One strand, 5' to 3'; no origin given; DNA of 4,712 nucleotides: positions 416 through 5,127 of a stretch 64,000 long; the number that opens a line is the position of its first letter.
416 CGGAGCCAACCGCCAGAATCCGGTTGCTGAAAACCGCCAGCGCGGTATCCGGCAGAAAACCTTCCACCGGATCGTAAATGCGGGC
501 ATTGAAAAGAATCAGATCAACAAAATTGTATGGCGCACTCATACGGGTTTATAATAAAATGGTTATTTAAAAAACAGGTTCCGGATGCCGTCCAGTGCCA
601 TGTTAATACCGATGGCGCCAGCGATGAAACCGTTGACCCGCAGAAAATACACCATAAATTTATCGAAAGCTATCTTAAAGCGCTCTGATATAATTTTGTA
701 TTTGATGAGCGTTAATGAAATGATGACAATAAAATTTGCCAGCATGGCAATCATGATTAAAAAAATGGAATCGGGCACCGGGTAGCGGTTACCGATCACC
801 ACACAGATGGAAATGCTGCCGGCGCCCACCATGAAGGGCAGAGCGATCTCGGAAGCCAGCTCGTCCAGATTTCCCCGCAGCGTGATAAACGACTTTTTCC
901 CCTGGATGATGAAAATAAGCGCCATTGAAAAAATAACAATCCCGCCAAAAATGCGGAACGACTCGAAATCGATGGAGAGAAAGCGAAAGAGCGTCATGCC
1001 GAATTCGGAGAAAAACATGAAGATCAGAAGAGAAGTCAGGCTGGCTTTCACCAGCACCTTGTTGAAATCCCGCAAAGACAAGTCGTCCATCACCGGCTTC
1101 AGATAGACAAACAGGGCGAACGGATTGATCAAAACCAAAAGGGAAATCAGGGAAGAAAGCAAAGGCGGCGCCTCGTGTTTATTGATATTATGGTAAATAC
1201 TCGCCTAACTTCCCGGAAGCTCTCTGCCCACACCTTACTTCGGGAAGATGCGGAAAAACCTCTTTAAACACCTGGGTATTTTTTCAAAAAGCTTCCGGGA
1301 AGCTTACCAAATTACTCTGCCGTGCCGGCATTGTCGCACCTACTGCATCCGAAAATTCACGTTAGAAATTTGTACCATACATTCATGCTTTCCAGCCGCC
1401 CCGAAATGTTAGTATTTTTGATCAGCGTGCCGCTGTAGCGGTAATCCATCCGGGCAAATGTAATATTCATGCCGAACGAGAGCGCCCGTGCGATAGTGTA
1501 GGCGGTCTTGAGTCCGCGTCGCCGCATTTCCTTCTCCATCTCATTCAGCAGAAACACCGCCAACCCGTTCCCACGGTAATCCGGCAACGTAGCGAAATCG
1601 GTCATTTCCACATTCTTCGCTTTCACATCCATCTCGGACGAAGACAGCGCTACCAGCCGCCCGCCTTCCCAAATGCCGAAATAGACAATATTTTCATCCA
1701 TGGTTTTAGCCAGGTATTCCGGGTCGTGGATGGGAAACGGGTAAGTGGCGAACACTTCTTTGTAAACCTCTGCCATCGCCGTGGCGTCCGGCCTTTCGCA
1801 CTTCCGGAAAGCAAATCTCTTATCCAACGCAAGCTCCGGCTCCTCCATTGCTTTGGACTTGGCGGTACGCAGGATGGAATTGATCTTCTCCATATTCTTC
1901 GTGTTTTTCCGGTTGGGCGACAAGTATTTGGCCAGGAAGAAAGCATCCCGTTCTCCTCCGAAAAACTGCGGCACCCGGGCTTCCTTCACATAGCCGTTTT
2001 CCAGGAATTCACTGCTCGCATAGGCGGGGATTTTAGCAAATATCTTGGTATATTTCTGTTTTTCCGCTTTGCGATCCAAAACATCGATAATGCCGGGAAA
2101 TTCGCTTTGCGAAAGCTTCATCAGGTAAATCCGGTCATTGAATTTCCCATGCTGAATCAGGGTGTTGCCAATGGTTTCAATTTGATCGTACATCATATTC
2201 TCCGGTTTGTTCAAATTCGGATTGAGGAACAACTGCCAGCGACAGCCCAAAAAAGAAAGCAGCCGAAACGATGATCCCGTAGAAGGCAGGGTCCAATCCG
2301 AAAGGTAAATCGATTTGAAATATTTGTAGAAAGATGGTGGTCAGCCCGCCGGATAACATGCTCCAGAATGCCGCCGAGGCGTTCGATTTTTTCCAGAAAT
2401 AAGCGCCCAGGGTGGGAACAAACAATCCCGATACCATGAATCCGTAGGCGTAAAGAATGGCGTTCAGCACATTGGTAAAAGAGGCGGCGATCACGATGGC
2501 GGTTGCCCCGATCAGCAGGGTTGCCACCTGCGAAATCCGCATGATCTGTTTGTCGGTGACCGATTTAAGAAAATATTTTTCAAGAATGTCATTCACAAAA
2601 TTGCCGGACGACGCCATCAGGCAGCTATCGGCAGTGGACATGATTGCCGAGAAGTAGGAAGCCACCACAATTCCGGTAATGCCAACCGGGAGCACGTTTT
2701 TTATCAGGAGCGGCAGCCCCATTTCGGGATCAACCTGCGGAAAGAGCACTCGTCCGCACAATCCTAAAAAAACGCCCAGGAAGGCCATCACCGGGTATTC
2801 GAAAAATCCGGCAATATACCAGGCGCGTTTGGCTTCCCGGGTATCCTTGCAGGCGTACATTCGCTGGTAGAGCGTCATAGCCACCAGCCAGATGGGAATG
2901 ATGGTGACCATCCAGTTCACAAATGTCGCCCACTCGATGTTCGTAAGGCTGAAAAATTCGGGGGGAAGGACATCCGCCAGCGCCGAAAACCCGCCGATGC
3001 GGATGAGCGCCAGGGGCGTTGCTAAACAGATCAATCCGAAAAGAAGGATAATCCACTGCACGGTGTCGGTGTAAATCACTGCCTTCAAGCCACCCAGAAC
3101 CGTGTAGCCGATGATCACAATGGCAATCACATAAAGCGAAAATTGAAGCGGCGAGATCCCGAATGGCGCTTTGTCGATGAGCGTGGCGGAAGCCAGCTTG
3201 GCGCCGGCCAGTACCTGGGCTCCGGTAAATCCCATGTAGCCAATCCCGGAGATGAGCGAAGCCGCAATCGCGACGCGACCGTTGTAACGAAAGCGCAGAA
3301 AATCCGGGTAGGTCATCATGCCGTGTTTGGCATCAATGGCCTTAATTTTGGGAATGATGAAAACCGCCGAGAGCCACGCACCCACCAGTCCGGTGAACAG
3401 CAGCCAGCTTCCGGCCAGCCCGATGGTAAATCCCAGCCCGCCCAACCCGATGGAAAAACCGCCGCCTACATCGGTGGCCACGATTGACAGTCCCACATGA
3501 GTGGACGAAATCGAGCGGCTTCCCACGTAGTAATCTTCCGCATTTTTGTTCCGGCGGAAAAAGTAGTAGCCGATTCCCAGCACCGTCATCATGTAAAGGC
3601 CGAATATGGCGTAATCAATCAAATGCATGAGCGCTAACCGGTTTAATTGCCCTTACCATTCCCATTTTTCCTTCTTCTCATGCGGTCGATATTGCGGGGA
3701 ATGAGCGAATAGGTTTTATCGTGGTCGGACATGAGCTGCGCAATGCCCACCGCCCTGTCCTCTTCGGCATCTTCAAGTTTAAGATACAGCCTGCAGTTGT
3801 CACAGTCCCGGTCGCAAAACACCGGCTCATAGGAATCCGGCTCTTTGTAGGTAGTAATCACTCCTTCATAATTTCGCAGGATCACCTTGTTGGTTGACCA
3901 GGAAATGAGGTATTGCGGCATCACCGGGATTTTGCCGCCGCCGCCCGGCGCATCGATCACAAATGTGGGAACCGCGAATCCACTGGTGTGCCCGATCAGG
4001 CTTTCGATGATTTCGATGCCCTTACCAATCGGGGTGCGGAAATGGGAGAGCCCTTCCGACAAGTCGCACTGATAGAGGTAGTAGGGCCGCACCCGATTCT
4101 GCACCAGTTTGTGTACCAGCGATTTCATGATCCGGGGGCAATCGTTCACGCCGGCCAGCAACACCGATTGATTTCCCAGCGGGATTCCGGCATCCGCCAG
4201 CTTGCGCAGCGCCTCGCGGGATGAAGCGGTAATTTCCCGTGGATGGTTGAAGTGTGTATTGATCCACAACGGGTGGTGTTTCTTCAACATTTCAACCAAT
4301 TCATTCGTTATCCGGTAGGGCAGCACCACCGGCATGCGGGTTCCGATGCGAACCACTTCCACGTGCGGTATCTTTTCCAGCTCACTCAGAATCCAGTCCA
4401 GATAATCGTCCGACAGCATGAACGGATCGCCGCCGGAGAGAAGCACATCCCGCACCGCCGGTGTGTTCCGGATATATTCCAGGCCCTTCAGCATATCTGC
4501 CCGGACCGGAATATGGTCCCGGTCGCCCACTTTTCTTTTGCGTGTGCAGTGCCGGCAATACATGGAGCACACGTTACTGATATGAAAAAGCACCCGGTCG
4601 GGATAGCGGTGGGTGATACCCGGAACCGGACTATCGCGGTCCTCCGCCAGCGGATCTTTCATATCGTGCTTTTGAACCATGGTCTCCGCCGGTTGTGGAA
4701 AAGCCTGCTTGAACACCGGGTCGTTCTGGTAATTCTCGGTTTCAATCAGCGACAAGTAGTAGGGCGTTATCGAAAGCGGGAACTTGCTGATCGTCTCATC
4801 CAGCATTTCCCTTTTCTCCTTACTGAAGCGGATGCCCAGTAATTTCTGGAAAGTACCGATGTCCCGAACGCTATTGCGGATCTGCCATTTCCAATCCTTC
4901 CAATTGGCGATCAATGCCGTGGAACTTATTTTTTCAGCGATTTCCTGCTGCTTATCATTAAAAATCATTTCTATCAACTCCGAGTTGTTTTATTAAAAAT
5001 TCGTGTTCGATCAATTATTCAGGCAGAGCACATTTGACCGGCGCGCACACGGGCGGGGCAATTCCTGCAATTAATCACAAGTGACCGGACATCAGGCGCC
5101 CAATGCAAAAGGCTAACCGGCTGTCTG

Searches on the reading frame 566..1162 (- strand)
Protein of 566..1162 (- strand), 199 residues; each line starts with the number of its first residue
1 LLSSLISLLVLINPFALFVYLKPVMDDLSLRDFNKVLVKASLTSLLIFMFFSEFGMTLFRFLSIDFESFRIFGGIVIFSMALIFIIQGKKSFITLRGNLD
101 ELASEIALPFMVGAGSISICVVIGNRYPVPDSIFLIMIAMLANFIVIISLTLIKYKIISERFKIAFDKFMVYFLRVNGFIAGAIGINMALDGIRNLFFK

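Call 46: search_protein_families(library=pfam, proteins=[window:566-1162:-], max_evalue=0.001)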
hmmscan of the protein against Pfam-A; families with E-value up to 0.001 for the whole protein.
window:566-1162:- (199 aa): 1 family
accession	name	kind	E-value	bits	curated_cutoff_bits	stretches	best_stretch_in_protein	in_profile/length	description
PF01914.23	MarC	-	3.8e-18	66.1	23.9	1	3-197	6-203/203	MarC family integral membrane protein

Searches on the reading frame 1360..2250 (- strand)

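Call 46: search_protein_families(library=pfam, proteins=[window:1360-2250:-], max_evalue=0.001)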
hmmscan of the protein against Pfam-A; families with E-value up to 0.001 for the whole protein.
window:1360-2250:- (297 aa): 3 families
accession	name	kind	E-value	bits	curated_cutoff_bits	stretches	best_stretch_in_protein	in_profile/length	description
PF00583.31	Acetyltransf_1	-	1.8e-09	38.3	20.7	1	162-251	4-97/116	Acetyltransferase (GNAT) family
PF13527.13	Acetyltransf_9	-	1.4e-05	25.6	25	1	148-256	2-115/127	Acetyltransferase (GNAT) domain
PF13508.13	Acetyltransf_7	-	0.00079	20.2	27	0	193-252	8-67/84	Acetyltransferase (GNAT) domain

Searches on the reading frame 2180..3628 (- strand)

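Call 46: search_protein_families(library=pfam, proteins=[window:2180-3628:-], max_evalue=0.001)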
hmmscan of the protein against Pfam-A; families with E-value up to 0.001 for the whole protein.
window:2180-3628:- (483 aa): 1 family
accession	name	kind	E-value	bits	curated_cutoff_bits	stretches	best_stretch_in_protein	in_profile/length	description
PF00474.23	SSF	-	6.1e-47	160.8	22.8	1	33-427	1-406/406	Sodium:solute symporter family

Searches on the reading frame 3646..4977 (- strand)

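Call 46: search_protein_families(library=pfam, proteins=[window:3646-4977:-], max_evalue=0.001)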
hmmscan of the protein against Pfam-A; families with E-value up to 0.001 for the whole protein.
window:3646-4977:- (444 aa): 2 families
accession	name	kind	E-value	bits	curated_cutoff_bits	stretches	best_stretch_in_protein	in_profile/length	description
PF12544.13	LAM_C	-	1.2e-44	152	26.7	1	324-438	1-109/127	Lysine-2,3-aminomutase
PF04055.27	Radical_SAM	-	7.6e-12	46.1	29.5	1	133-281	3-158/166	Radical SAM superfamily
